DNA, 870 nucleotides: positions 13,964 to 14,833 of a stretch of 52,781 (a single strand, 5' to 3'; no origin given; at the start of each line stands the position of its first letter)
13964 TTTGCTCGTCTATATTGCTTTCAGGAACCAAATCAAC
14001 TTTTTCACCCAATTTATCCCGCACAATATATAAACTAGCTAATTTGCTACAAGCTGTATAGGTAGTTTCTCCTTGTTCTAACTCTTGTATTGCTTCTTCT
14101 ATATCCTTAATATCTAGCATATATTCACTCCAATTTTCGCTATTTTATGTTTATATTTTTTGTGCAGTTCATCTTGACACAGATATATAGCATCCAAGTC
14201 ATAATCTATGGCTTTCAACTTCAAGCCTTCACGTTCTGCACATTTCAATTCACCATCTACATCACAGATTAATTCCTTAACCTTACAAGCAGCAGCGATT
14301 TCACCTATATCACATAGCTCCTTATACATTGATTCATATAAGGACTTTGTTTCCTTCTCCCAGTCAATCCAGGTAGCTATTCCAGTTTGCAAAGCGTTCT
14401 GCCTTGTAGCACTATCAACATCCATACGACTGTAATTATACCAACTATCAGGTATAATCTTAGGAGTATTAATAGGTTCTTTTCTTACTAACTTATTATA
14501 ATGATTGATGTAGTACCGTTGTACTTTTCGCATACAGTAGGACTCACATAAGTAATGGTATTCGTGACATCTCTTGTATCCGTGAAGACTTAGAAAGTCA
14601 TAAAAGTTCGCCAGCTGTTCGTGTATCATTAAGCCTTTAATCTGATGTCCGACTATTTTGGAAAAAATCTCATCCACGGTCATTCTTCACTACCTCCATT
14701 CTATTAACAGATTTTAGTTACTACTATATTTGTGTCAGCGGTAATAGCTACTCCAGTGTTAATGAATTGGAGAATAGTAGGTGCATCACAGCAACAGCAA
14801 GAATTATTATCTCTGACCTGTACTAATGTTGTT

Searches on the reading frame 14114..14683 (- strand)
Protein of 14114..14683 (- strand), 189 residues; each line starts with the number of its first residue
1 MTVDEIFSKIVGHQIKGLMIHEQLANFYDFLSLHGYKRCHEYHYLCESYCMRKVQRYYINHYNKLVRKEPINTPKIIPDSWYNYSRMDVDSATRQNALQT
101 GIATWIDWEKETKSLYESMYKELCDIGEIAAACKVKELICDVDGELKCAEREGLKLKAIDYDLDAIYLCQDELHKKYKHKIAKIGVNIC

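Call 3: search_protein_families(library=pfam, proteins=[window:14114-14683:-], max_evalue=1)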
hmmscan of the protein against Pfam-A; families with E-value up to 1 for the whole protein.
window:14114-14683:- (189 aa): 0 families

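Call 4: search_protein_families(library=phrogs, proteins=[window:14114-14683:-], max_evalue=0.1)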
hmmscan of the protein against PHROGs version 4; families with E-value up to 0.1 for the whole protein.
window:14114-14683:- (189 aa): 2 families
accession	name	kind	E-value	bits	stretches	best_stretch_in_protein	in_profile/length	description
phrog_17879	-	unknown function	0.0037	18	1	13-179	21-170/175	-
phrog_14445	-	unknown function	0.014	16.3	0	95-117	28-49/53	-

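Call 16: search_protein_families(library=ncbifam, proteins=[window:14114-14683:-], max_evalue=1)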
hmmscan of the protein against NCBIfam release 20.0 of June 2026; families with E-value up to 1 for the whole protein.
window:14114-14683:- (189 aa): 0 families

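Call 34: search_solved_structures(query=window:14114-14683:-, max_evalue=10, show_alignments=2)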
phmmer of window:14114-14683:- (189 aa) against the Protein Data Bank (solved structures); distinct sequences matched with E-value up to 10: 24.
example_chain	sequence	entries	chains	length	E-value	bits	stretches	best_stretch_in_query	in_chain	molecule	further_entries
3mkd_A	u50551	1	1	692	0.43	13.5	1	14-71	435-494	Myosin-2 heavy chain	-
1w9j_A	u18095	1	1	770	0.5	13.3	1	14-71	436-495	MYOSIN II HEAVY CHAIN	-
1w9i_A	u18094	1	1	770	0.5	13.3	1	14-71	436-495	MYOSIN II HEAVY CHAIN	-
1w9k_A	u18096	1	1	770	0.83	12.6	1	14-71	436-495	MYOSIN II HEAVY CHAIN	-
1w9l_A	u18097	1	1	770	0.84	12.5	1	14-71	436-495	MYOSIN II HEAVY CHAIN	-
4pjk_A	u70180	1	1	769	0.86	12.5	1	14-71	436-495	Myosin-2 heavy chain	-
7pao_W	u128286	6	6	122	0.91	12.4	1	113-160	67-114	50S ribosomal protein L7/L12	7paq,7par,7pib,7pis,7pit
2x9h_A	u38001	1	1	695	1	12.3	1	14-71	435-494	MYOSIN-2 HEAVY CHAIN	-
2y0r_X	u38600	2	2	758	1.1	12.2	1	14-71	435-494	MYOSIN-2 HEAVY CHAIN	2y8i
2y9e_X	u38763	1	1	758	1.1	12.2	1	14-71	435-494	MYOSIN-2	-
3myh_X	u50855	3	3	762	1.1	12.2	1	14-71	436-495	Myosin-2 heavy chain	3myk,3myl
1yv3_A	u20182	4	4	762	1.1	12.2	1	14-71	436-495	Myosin II heavy chain | Myosin-2 heavy chain, non muscle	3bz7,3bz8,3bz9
1d0x_A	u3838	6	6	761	1.1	12.1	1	14-71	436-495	MYOSIN S1DC MOTOR DOMAIN | MYOSIN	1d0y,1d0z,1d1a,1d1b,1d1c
1mma_A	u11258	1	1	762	1.1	12.1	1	14-71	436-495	MYOSIN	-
2aka_A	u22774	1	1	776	1.1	12.1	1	14-71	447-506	myosin II heavy chain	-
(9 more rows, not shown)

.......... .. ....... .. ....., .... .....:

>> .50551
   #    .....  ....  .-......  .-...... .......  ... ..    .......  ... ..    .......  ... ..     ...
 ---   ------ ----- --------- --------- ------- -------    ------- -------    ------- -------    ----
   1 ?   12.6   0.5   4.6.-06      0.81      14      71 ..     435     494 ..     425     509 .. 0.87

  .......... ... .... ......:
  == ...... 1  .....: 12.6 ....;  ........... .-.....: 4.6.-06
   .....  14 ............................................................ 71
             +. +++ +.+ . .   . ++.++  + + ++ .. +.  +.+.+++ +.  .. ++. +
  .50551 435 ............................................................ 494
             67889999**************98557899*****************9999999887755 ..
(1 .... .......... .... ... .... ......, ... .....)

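Call 39: search_dna_similar(query=window:14114-14683:-, collection=phages, mode=protein, max_evalue=0.1, max_rows=40)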
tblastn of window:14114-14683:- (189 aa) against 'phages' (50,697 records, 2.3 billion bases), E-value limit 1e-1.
Records with a match: 7; places in all: 7; records where one place covers at least 80% of the query: 7.
Best place of each record, by identity: <60% 7.
By first word of the organism name: Clostridium 4; Bacteriophage 1; bajarodcaudo 1; Dulem 1.
By host as written in the record: Clostridium_AP sp000509125 DA266 4; - 1; Peromyscus fraterculus 1; Varecia variegata 1.
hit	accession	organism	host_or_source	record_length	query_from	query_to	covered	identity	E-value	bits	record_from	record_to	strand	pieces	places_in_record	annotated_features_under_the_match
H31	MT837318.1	Bacteriophage sp.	human fecal samples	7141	2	184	97%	41.5%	1e-43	159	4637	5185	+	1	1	record has no annotation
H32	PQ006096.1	bajarodcaudo virus 5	Peromyscus fraterculus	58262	2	184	97%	32.6%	8e-24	103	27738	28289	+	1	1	hypothetical protein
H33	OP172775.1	Clostridium phage CS266P1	Clostridium_AP sp000509125 DA266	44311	5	187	97%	31.7%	3e-25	107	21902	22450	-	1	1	hypothetical protein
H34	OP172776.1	Clostridium phage CS266P2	Clostridium_AP sp000509125 DA266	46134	5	187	97%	31.7%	3e-25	107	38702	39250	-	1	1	hypothetical protein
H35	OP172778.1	Clostridium phage CS266P4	Clostridium_AP sp000509125 DA266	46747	5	187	97%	31.7%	3e-25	107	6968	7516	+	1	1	hypothetical protein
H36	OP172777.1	Clostridium phage CS266P3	Clostridium_AP sp000509125 DA266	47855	5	187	97%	31.2%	1e-24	105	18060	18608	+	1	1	hypothetical protein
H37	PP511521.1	Dulem virus 36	Varecia variegata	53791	3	180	94%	30.9%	2e-21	96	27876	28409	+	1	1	hypothetical protein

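Call 41: get_annotated_region(hit=H35, flank=5000)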
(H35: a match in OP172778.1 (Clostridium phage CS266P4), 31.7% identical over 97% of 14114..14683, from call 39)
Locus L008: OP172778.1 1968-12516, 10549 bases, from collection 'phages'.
description: Clostridium phage CS266P4, complete genome.
organism: Clostridium phage CS266P4 (NCBI taxid 2968625)
taxonomy: Viruses; Duplodnaviria; Heunggongvirae; Uroviricota; Caudoviricetes
host: Clostridium_AP sp000509125 DA266; source: municipal sewage; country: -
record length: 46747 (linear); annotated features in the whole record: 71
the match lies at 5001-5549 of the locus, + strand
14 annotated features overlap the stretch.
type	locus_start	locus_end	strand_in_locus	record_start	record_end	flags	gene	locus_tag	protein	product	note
CDS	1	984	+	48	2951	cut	-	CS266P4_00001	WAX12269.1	minor tail protein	minor tail protein Gp26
CDS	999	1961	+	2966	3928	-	-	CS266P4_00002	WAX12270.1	hypothetical protein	-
CDS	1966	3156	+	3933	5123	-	-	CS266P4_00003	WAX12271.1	hypothetical protein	-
CDS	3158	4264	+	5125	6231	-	-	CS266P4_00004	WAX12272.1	hypothetical protein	-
CDS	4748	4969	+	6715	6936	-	-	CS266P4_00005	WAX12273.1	hypothetical protein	-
CDS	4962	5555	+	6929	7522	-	-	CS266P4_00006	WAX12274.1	hypothetical protein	-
CDS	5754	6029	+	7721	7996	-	-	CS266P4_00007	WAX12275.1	hypothetical protein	-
CDS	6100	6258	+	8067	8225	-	-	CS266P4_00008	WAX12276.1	hypothetical protein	-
CDS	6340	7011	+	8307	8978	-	-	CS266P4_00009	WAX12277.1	hypothetical protein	-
CDS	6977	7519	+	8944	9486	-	-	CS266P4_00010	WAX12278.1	hypothetical protein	-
CDS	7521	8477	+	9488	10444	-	-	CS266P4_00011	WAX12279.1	hypothetical protein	-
CDS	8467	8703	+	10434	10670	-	-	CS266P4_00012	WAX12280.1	hypothetical protein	-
CDS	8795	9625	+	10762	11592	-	-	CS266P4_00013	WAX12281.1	hypothetical protein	-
CDS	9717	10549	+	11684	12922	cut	-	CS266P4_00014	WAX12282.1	hypothetical protein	-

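Call 70: search_solved_structures(query=A4, max_evalue=10, show_alignments=3)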
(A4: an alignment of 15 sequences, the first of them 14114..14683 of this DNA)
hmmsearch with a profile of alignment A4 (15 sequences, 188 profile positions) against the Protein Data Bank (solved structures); distinct sequences matched with E-value up to 10: 25.
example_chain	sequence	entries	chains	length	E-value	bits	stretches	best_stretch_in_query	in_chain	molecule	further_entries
5ls9_A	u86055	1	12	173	0.0044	19.9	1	9-61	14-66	Ferritin, putative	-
5v5k_A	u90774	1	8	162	0.0054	19.6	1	9-54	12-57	Ferritin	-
3kx9_A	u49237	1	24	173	0.017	18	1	9-56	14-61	Ferritin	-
1s3q_A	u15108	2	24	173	0.039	16.8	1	9-55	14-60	ferritin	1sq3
8xsg_A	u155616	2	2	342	0.12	15.2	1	1-67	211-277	Putative glycosyltransferase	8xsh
7dyb_H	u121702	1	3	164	0.37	13.6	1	11-65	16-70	Ferritin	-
6p66_B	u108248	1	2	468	0.45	13.4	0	3-50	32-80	DNA endonuclease Bax1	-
7dy8_H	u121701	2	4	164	0.53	13.1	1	11-65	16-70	Ferritin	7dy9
7ohf_A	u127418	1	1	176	0.84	12.5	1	19-118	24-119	Ferritin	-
2x17_0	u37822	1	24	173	0.88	12.4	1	19-122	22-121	PUTATIVE FERRITIN HOMOLOG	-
2jd6_0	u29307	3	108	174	0.91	12.3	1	19-119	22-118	FERRITIN HOMOLOG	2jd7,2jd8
7dl5_H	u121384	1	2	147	1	12.2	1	10-65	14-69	Ferritin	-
7xa2_A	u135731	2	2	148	1.2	11.9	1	10-82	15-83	Ferritin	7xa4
6txj_A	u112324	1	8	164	2.1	11.2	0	11-84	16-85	Ferritin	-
1z4a_A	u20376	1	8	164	2.2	11.1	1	5-63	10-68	ferritin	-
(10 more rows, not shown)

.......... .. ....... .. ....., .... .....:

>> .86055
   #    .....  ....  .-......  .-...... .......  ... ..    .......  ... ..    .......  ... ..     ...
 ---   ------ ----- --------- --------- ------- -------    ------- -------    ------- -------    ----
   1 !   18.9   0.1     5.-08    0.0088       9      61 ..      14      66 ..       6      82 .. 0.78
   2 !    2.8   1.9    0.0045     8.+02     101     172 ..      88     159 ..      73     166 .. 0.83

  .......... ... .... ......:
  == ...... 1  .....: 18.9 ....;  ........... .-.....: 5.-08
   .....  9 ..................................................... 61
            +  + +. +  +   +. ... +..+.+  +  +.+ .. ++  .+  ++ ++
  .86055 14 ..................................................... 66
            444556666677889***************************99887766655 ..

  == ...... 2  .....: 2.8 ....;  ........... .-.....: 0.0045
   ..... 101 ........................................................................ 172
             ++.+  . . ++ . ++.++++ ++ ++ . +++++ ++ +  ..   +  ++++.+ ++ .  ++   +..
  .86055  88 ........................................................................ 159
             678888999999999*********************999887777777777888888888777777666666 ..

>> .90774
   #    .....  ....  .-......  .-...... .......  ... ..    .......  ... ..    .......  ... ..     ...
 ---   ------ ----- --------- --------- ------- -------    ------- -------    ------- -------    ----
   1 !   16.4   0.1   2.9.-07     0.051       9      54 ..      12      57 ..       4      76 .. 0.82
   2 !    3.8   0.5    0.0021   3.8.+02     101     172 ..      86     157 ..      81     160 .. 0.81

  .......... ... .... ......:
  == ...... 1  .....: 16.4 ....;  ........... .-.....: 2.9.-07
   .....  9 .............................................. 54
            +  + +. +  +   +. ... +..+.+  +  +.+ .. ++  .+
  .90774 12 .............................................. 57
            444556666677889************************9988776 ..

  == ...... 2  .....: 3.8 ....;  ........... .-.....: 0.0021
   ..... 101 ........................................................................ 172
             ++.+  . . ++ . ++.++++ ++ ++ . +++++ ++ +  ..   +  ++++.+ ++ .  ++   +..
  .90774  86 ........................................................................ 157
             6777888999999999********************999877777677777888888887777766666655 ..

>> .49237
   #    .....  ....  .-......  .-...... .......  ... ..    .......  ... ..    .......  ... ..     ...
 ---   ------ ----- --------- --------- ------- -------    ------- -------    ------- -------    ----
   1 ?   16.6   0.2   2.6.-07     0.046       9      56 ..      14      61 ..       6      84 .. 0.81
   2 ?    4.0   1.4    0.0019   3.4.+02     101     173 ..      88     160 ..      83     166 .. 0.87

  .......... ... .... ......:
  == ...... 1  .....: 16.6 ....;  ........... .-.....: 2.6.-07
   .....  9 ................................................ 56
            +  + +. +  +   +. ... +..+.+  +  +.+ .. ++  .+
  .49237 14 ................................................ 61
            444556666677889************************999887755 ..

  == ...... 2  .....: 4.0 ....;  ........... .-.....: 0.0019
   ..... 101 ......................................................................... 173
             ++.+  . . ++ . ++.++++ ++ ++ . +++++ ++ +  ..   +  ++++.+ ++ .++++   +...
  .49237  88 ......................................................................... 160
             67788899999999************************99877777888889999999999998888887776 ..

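Call 71: search_protein_families(library=pfam, alignment_id=A4, max_evalue=1)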
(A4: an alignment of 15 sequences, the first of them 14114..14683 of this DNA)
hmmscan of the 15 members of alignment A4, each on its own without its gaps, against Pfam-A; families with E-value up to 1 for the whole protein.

A. member 1, window:14114-14683:- (189 aa): 0 families

B. families by the number of members that match (of 15 scanned): 10 families
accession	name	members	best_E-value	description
PF12990.12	DUF3874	1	0.016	Domain of unknonw function from B. Theta Gene description (DUF3874)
PF14127.11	DUF4294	1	0.028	Domain of unknown function (DUF4294)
PF11897.13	DUF3417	1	0.047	Protein of unknown function (DUF3417)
PF14684.11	Tricorn_C1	1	0.06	Tricorn protease C1 domain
PF16417.11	CNOT1_TTP_bind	1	0.069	CCR4-NOT transcription complex subunit 1 TTP binding domain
PF24286.1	DUF7474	1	0.075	Family of unknown function (DUF7474)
PF18349.7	PAZ_4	1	0.076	PAZ domain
PF13614.12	AAA_31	1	0.1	AAA domain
PF05733.16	Tenui_N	1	0.18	Tenuivirus/Phlebovirus nucleocapsid protein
PF00210.30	Ferritin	1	0.23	Ferritin-like domain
